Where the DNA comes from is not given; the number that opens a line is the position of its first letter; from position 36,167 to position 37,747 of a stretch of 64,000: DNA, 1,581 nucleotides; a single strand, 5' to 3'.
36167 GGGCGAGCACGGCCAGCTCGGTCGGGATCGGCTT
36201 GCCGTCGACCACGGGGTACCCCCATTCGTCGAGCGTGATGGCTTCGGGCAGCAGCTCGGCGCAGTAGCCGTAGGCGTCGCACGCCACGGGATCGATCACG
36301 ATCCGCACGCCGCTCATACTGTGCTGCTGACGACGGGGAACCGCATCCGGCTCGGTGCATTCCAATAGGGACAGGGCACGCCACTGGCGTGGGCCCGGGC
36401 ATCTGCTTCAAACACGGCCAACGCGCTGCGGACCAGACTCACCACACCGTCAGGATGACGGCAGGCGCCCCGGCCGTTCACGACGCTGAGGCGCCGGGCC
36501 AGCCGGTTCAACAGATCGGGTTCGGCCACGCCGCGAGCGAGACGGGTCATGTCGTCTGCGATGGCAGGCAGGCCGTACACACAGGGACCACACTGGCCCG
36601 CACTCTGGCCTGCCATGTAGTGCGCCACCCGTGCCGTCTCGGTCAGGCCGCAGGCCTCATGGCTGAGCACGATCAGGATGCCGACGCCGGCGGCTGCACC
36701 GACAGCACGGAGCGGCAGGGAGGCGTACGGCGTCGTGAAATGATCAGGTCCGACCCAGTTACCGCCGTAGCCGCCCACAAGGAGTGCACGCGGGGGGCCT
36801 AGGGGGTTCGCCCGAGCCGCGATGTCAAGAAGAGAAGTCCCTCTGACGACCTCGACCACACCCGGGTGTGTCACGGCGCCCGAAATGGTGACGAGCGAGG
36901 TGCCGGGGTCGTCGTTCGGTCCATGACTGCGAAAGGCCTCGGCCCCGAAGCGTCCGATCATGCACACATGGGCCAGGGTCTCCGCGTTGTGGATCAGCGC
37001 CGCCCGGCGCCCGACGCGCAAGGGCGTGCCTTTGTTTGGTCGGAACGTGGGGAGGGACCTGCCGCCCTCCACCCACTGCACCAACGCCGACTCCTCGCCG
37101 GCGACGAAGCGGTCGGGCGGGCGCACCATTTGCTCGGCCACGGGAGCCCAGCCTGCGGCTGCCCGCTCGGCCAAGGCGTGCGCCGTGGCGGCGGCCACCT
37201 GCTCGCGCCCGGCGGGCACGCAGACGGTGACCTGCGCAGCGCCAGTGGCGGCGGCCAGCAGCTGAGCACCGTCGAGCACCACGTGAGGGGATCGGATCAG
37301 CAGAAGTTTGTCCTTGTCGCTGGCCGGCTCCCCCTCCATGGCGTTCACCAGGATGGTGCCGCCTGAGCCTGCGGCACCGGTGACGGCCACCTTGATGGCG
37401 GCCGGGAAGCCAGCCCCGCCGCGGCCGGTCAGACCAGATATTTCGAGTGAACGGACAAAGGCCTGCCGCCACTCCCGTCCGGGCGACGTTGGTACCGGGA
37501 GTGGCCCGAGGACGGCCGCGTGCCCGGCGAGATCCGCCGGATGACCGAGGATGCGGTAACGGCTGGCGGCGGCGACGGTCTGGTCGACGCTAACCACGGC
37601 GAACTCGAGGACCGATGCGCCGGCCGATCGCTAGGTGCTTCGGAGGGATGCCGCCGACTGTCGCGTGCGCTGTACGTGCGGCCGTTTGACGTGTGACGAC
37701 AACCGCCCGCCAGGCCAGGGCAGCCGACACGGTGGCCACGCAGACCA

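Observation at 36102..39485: Five-gene overlapping operon: anchor protein, ApbE, ferric-reductase-like TM protein, NuoF-like protein, ferredoxin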

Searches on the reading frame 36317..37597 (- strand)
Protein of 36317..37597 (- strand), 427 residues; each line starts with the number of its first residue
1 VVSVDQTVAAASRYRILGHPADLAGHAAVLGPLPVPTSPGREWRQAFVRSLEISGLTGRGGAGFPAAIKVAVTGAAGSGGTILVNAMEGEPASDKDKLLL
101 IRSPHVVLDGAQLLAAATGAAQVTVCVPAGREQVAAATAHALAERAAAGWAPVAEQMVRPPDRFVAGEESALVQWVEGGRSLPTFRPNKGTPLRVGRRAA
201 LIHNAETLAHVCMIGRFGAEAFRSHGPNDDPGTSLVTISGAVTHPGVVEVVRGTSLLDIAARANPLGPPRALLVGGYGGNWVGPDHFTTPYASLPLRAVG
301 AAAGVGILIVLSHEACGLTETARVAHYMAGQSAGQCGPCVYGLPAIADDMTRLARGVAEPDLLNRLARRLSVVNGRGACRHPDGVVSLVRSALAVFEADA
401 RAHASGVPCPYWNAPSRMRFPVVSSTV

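Call 9: search_protein_families(library=pfam, max_evalue=0.1, proteins=[window:36317-37597:-])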
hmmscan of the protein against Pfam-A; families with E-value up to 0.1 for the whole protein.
window:36317-37597:- (427 aa): 4 families
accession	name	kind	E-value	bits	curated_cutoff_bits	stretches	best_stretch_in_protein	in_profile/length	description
PF01512.22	Complex1_51K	-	1.3e-28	100.2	31.2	1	54-211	4-148/150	Nuo51 FMN-binding domain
PF10589.14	NADH_4Fe-4S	-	1.9e-15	56.9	23.5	1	321-403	3-85/85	NADH-ubiquinone oxidoreductase-F iron-sulfur binding region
PF10531.15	SLBB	-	0.00011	22.4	27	1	236-259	2-25/55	SLBB domain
PF19029.5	DUF883_C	-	0.047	13.8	27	0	295-309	9-23/30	DUF883 C-terminal glycine zipper region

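Call 11: find_related_loci(query=window:36317-37597:-, collection=genome_contigs, flank=6000)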
Query window:36317-37597:- (427 aa) in genome_contigs; peptide patterns used: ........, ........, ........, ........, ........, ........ (x = any residue, [..] = any of these).
488 stretches matched a pattern; 408 encode a relative of the query (tblastn E <= 1e-3); the best 80 are kept; 80 distinct loci.
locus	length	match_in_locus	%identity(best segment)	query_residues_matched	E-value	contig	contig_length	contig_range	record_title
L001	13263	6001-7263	86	1-421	0e+0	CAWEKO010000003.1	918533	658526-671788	MAG: uncultured Acidimicrobiaceae bacterium isolate MFD05841.bin.1.147 genome assembly, contig: contig_21937, whole geno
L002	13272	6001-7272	81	1-424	0e+0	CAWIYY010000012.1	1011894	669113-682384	MAG: uncultured Acidimicrobiaceae bacterium isolate MFD06092.bin.2.89 genome assembly, contig: contig_4527, whole genome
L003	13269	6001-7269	85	3-425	0e+0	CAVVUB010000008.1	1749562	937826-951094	MAG: uncultured Acidimicrobiaceae bacterium isolate MFD04463.bin.2.63 genome assembly, contig: contig_6308, whole genome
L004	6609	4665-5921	74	3-421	0e+0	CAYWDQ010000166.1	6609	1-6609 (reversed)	MAG TPA_asm: uncultured Acidimicrobiaceae bacterium isolate binchicken_co3_594 genome assembly, contig: NODE_38113_lengt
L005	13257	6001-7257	74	3-421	0e+0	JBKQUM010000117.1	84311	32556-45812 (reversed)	MAG: Acidimicrobiales bacterium isolate SEr2D2E2F__bin_154 SEr2D2E2F_000000195553, whole genome shotgun sequence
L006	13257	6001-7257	71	3-421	0e+0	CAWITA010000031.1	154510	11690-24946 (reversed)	MAG: uncultured Acidimicrobiaceae bacterium isolate MFD09222.bin.2.119 genome assembly, contig: contig_73632, whole geno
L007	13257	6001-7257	71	3-421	0e+0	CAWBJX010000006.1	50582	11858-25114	MAG: uncultured Acidimicrobiaceae bacterium isolate MFD03044.bin.2.82 genome assembly, contig: contig_60764, whole genom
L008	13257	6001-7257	72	3-421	0e+0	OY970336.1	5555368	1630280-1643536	MAG: uncultured Acidimicrobiaceae bacterium isolate MFD05502.bin.2.18 genome assembly, chromosome: 1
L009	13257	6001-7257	71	3-420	0e+0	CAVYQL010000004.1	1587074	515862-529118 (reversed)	MAG: uncultured Acidimicrobiaceae bacterium isolate MFD06092.bin.1.49 genome assembly, contig: contig_70622, whole genom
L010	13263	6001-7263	71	1-420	0e+0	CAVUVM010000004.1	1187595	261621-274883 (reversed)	MAG: uncultured Acidimicrobiaceae bacterium isolate MFD05580.bin.1.96 genome assembly, contig: contig_28693, whole genom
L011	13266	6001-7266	72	5-426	0e+0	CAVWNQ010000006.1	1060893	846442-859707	MAG: uncultured Acidimicrobiaceae bacterium isolate MFD00731.bin.2.150 genome assembly, contig: contig_40312, whole geno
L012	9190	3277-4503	74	13-421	0e+0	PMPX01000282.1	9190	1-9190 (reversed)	MAG: Acidimicrobiaceae bacterium isolate bog_473 73.20110600_S1M.56_contig_68825, whole genome shotgun sequence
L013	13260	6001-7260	71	1-421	0e+0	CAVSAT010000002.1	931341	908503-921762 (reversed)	MAG: uncultured Acidimicrobiaceae bacterium isolate MFD05705.bin.2.145 genome assembly, contig: contig_15808, whole geno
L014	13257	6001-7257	74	3-421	0e+0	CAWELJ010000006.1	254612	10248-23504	MAG: uncultured Acidimicrobiaceae bacterium isolate MFD05705.bin.2.72 genome assembly, contig: contig_42586, whole genom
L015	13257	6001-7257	74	3-421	0e+0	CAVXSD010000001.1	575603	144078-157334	MAG: uncultured Acidimicrobiaceae bacterium isolate MFD01872.bin.1.220 genome assembly, contig: contig_101811, whole gen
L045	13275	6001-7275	66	1-424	9e-171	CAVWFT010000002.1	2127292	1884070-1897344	MAG: uncultured Acidimicrobiaceae bacterium isolate MFD09671.bin.1.53 genome assembly, contig: contig_57722, whole genom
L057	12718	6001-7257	61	3-421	2e-159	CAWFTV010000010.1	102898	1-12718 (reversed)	MAG: uncultured Acidimicrobiaceae bacterium isolate MFD09495.bin.3.22 genome assembly, contig: contig_3680, whole genome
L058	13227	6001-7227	63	14-422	5e-159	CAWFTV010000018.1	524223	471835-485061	MAG: uncultured Acidimicrobiaceae bacterium isolate MFD09495.bin.3.22 genome assembly, contig: contig_804, whole genome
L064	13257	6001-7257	60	3-421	8e-154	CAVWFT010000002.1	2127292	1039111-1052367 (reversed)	MAG: uncultured Acidimicrobiaceae bacterium isolate MFD09671.bin.1.53 genome assembly, contig: contig_57722, whole genom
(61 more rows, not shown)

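Call 31: search_solved_structures(query=window:36317-37597:-, max_evalue=0.00001, show_alignments=2)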
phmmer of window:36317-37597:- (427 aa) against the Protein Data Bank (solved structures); distinct sequences matched with E-value up to 0.00001: 62 (the best 60 are shown).
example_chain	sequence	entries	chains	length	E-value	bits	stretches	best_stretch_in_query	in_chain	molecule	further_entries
7p5h_B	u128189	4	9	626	4.1e-34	121.5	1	47-411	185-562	Fe-hydrogenase, subunit beta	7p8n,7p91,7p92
2fug_1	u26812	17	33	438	2.7e-33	118.8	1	48-399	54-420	NADH-quinone oxidoreductase chain 1 | NADH-QUINONE OXIDOREDUCTASE SUBUNIT 1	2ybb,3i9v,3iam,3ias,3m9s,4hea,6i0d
9bov_B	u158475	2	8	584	9.1e-33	117.1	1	47-416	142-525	NADH dehydrogenase (Quinone)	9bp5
7t2r_B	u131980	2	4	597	9.5e-33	117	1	49-421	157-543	NiFe hydrogenase subunit B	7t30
9n5u_B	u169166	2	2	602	1.1e-32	116.7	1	51-412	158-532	NfnB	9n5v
7p64_F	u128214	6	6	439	1.2e-32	116.7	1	48-411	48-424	NADH-quinone oxidoreductase subunit F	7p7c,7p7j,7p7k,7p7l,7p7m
7p61_F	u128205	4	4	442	1.2e-32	116.6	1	48-411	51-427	NADH-quinone oxidoreductase subunit F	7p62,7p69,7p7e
7awt_F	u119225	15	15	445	1.3e-32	116.6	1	48-411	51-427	NADH-quinone oxidoreductase subunit F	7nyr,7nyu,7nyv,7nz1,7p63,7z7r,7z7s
9q8i_F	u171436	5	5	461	1.4e-32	116.4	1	48-411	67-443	NADH-quinone oxidoreductase subunit F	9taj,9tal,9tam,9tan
5xf9_A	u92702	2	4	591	3.8e-32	115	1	45-399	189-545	NAD-reducing hydrogenase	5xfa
8e9g_F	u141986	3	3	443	1.6e-31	113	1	51-411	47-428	NADH-quinone oxidoreductase subunit F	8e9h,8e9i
8b9z_F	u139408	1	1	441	1.5e-29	106.5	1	47-397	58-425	NADH dehydrogenase [ubiquinone] flavoprotein 1, mitochondrial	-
8ba0_F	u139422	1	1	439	1.6e-29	106.4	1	47-396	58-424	NADH dehydrogenase [ubiquinone] flavoprotein 1, mitochondrial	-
8esw_V1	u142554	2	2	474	1.9e-29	106.1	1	47-397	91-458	NADH dehydrogenase [ubiquinone] flavoprotein 1, mitochondrial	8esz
6q9c_B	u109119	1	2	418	3.6e-29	105.2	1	52-358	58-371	NADH-quinone oxidoreductase subunit F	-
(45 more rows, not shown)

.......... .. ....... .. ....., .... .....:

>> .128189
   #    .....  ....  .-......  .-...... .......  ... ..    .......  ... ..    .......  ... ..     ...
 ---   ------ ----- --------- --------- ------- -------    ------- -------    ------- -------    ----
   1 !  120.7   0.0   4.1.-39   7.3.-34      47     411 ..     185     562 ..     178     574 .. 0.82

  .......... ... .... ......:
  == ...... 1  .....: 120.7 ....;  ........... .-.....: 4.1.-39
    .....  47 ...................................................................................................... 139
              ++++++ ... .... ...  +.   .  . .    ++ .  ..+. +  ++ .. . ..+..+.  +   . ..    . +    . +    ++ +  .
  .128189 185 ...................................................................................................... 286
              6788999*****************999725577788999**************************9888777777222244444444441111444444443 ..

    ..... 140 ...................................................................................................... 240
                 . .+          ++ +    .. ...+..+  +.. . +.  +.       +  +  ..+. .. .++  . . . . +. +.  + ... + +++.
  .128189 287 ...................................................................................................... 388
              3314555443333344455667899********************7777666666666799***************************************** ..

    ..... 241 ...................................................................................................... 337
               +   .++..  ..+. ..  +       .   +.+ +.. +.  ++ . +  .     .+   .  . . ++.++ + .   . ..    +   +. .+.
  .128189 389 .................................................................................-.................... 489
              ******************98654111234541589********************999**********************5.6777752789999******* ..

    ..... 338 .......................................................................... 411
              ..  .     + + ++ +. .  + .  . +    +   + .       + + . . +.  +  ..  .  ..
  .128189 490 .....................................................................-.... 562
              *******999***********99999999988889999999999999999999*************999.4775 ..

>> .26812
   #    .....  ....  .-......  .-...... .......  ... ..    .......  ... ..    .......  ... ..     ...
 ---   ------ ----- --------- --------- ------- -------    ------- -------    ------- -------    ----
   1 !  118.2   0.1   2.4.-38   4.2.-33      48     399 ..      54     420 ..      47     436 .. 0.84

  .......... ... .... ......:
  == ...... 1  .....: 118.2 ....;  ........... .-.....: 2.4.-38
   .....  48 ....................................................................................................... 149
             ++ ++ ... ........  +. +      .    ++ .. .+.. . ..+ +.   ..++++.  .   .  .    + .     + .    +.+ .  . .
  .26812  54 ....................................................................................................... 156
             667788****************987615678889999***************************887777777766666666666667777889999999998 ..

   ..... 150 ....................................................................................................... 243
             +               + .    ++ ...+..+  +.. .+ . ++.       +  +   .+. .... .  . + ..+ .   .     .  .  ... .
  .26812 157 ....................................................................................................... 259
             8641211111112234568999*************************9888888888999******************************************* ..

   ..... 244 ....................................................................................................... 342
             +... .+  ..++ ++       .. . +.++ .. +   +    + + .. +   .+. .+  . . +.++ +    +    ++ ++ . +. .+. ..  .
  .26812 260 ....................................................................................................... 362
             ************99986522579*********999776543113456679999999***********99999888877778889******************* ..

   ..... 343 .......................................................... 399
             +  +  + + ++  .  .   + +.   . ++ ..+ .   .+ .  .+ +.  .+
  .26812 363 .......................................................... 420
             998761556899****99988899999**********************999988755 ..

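Call 45: search_dna_similar(query=window:36317-37597:-, collection=plasmids, mode=protein, max_rows=15)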
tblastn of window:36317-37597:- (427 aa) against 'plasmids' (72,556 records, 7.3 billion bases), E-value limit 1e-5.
Records with a match: 249; places in all: 257; records where one place covers at least 80% of the query: 171.
Best place of each record, by identity: <60% 249.
By first word of the organism name: Sinorhizobium 71; Rhizobium 19; Azospirillum 18; Ensifer 11; Cupriavidus 8; Rhodococcus 6; Klebsiella 6; Streptomyces 5; Acinetobacter 5; Escherichia 5; and 61 more.
By predicted mobility (MOB-suite, as given by PLSDB): non-mobilizable 149; conjugative 65; mobilizable 35.
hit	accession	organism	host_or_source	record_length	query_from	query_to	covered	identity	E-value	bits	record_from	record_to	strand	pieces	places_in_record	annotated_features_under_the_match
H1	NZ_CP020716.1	Cnuibacter physcomitrellae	Physcomitrium patens,single cell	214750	1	426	100%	41.2%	1e-53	200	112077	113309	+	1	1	NADH-ubiquinone oxidoreductase-F iron-sulfur binding region ... | ferredoxin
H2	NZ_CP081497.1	Streptomyces sp. BHT-5-2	whole organism,plant soil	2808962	22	409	91%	41.9%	6e-39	156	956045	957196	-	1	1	none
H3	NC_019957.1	Mycobacterium sp. JS623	-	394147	47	406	84%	42.7%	3e-52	196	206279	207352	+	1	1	NADH-ubiquinone oxidoreductase-F iron-sulfur binding region ...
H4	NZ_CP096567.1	Rhodococcus qingshengii JCM 15477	sandy loam,soil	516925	22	406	90%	39.5%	1e-53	199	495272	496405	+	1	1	NADH-ubiquinone oxidoreductase-F iron-sulfur binding region ...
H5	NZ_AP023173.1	Rhodococcus qingshengii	-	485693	22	406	90%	39.2%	2e-52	196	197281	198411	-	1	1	NADH-ubiquinone oxidoreductase-F iron-sulfur binding region ...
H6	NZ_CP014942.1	Rhodococcus sp. BH4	cell culture,sludge of membrane ...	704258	22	406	90%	38.9%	2e-52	196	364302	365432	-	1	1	NADH-ubiquinone oxidoreductase-F iron-sulfur binding region ...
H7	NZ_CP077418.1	Rhodococcus qingshengii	pure culture,oil-contaminated water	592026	22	406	90%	38.7%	8e-55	203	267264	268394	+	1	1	NADH-ubiquinone oxidoreductase-F iron-sulfur binding region ...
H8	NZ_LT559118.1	Nonomuraea gerenzanensis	-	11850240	41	409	86%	37.8%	3e-38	154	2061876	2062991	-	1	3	none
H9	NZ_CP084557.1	Arthrobacter sp. FW306-05-C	isolate,terrestrial sediment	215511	50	410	85%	37.6%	2e-37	152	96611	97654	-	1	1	NADH-ubiquinone oxidoreductase-F iron-sulfur binding region ...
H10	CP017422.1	Arthrobacter sp. ZXY-2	whole organism,soil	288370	39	417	89%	35.7%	5e-38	154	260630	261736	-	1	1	hypothetical protein (x2)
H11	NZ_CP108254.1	Streptomyces sp. NBC_00060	-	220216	56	409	83%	38.2%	2e-36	149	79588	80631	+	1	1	NADH-ubiquinone oxidoreductase-F iron-sulfur binding region ...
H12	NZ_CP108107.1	Streptomyces sp. NBC_00224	-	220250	56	409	83%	38.2%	2e-36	149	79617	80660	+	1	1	NADH-ubiquinone oxidoreductase-F iron-sulfur binding region ...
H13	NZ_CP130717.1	Streptomyces sp. NBC_00150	-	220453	56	409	83%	38.2%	2e-36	149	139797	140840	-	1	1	NADH-ubiquinone oxidoreductase-F iron-sulfur binding region ...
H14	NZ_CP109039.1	Streptomyces sp. NBC_00648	-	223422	56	409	83%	37.9%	2e-35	146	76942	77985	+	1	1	NADH-ubiquinone oxidoreductase-F iron-sulfur binding region ...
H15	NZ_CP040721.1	Rhodococcus pyridinivorans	prokaryote,Quinoline-degrading ...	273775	47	405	84%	37.3%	5e-36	148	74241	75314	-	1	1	NADH-ubiquinone oxidoreductase-F iron-sulfur binding region ...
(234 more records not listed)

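Call 46: get_annotated_region(hit=H1, flank=5000)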
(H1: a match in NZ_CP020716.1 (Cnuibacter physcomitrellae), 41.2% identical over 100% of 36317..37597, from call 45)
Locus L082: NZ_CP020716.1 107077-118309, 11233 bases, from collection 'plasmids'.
description: Cnuibacter physcomitrellae strain XA(T) plasmid unnamed1, complete sequence
organism: Cnuibacter physcomitrellae (NCBI taxid 1619308)
taxonomy: Bacteria; Actinomycetota; Actinomycetes; Micrococcales; Microbacteriaceae; Cnuibacter; Cnuibacter physcomitrellae
host: -; source: Physcomitrium patens,single cell; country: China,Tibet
typing (MOB-suite, as given by PLSDB): mobilizable; relaxase MOBP
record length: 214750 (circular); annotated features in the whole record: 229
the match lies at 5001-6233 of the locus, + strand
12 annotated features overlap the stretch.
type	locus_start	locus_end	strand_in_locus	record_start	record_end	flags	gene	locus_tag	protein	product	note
CDS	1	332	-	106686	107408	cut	-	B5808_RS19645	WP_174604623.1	DUF2231 domain-containing protein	-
CDS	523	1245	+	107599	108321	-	-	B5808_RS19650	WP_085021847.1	VIT family protein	-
CDS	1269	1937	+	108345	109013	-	-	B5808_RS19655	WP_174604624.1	response regulator transcription factor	GO:0000160 - phosphorelay signal transduction system [Evidence IEA]; GO:0006355 - regulation of DNA-templated ...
CDS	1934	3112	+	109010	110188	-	-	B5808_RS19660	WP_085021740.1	HAMP domain-containing sensor histidine kinase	GO:0007165 - signal transduction [Evidence IEA]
CDS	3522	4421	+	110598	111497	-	-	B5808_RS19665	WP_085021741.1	FAD:protein FMN transferase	-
CDS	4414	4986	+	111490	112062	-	-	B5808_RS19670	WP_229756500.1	ferric reductase-like transmembrane domain-containing protein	-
CDS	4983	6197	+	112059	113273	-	-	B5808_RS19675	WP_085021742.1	NADH-ubiquinone oxidoreductase-F iron-sulfur binding region domain-containing protein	-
CDS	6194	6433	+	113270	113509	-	-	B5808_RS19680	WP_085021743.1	ferredoxin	-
CDS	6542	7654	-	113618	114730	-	-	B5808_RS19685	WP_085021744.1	cation diffusion facilitator family transporter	-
CDS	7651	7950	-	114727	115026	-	-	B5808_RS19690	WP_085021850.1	metalloregulator ArsR/SmtB family transcription factor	GO:0006355 - regulation of DNA-templated transcription [Evidence IEA]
CDS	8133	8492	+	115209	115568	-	-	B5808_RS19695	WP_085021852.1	metalloregulator ArsR/SmtB family transcription factor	GO:0006355 - regulation of DNA-templated transcription [Evidence IEA]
CDS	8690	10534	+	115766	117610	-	-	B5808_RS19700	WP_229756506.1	cation-translocating P-type ATPase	-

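Call 47: get_annotated_region(hit=H4, flank=5000)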
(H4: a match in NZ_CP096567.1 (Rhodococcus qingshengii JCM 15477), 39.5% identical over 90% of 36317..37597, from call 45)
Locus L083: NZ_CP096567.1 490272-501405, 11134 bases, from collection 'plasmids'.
description: Rhodococcus qingshengii JCM 15477 strain djl-6 plasmid pdjl-6-4, complete sequence
organism: Rhodococcus qingshengii JCM 15477 (NCBI taxid 1303681)
taxonomy: Bacteria; Actinomycetota; Actinomycetes; Mycobacteriales; Nocardiaceae; Rhodococcus; Rhodococcus qingshengii; Rhodococcus qingshengii JCM 15477
host: -; source: sandy loam,soil; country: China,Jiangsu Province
typing (MOB-suite, as given by PLSDB): mobilizable; relaxase MOBP
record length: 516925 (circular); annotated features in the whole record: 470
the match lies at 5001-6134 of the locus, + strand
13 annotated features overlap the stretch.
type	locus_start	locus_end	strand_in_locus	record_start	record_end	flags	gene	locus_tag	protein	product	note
CDS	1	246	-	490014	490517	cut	-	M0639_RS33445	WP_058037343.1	condensation domain-containing protein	-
CDS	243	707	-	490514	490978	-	-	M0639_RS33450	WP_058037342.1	hypothetical protein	-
CDS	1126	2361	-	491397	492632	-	-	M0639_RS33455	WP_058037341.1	HAMP domain-containing sensor histidine kinase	GO:0007165 - signal transduction [Evidence IEA]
CDS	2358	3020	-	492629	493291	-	-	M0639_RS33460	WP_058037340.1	response regulator transcription factor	GO:0000160 - phosphorelay signal transduction system [Evidence IEA]; GO:0006355 - regulation of DNA-templated ...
CDS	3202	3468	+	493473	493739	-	-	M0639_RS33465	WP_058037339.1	hypothetical protein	-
CDS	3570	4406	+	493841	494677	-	-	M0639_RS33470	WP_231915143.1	FAD:protein FMN transferase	-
CDS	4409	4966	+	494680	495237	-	-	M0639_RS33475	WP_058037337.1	ferric reductase-like transmembrane domain-containing protein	-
CDS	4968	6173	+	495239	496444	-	-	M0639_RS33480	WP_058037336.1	NADH-ubiquinone oxidoreductase-F iron-sulfur binding region domain-containing protein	-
CDS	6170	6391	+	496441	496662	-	-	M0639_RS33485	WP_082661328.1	ferredoxin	-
CDS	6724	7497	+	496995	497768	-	-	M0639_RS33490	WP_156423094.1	AAA family ATPase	-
CDS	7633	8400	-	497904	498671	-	-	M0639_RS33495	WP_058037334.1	VIT family protein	-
CDS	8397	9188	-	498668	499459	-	-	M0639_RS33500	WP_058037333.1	acyl-ACP thioesterase domain-containing protein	GO:0006633 - fatty acid biosynthetic process [Evidence IEA]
CDS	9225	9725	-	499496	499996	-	-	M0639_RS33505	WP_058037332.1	DUF2231 domain-containing protein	-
